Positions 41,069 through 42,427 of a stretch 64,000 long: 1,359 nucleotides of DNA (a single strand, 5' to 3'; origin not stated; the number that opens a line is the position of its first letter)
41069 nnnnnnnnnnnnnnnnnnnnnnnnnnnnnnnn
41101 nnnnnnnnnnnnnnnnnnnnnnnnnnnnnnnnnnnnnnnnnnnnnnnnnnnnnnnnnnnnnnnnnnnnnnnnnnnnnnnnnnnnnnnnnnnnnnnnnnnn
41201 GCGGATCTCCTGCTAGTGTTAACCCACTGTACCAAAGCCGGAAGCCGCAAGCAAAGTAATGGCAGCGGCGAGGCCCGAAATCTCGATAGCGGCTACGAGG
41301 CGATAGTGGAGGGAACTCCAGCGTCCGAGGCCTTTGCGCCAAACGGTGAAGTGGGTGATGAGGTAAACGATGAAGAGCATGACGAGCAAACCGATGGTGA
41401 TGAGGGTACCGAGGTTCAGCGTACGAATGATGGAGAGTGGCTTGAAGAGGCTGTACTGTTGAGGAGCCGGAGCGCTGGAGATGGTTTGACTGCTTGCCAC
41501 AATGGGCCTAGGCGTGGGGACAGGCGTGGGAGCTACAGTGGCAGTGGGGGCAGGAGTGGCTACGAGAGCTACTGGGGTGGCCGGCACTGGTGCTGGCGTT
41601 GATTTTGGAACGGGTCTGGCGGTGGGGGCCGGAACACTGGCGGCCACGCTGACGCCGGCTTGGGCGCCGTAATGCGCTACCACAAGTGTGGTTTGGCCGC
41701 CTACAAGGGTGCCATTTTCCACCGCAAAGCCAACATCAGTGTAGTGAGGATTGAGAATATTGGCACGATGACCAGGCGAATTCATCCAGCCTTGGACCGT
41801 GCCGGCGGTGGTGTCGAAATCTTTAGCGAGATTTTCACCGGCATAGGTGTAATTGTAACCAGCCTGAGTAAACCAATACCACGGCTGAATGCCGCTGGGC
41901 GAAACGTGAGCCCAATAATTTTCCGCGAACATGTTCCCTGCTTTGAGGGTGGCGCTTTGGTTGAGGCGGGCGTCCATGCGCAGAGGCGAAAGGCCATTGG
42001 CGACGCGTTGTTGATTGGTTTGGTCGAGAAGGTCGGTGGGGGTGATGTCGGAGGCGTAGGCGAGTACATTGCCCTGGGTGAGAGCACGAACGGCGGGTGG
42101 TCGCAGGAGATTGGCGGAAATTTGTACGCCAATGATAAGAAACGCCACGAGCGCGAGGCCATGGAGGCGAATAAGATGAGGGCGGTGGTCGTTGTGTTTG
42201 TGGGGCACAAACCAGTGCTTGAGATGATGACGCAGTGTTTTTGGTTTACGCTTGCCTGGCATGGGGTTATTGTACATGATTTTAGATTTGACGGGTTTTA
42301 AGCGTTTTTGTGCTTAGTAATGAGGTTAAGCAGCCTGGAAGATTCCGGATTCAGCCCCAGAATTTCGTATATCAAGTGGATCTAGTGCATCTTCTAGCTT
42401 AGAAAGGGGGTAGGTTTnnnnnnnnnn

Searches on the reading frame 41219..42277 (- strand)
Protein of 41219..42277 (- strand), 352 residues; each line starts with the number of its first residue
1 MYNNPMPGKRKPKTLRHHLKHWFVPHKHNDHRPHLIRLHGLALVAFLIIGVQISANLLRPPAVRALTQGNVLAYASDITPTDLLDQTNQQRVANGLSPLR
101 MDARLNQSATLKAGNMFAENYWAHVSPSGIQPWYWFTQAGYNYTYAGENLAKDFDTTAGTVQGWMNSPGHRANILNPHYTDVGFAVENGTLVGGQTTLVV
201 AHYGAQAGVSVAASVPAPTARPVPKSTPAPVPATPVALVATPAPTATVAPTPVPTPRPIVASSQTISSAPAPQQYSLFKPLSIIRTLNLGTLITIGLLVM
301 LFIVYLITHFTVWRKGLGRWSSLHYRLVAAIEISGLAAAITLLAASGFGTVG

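Call 52: search_protein_families(library=pfam, proteins=[window:41219-42277:-], max_evalue=0.00001)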
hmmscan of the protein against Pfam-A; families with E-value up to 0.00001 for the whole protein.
window:41219-42277:- (352 aa): 1 family
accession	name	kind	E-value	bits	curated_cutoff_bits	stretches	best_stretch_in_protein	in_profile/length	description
PF00188.32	CAP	-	6.5e-17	62.9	21.1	1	84-190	1-106/117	Cysteine-rich secretory protein family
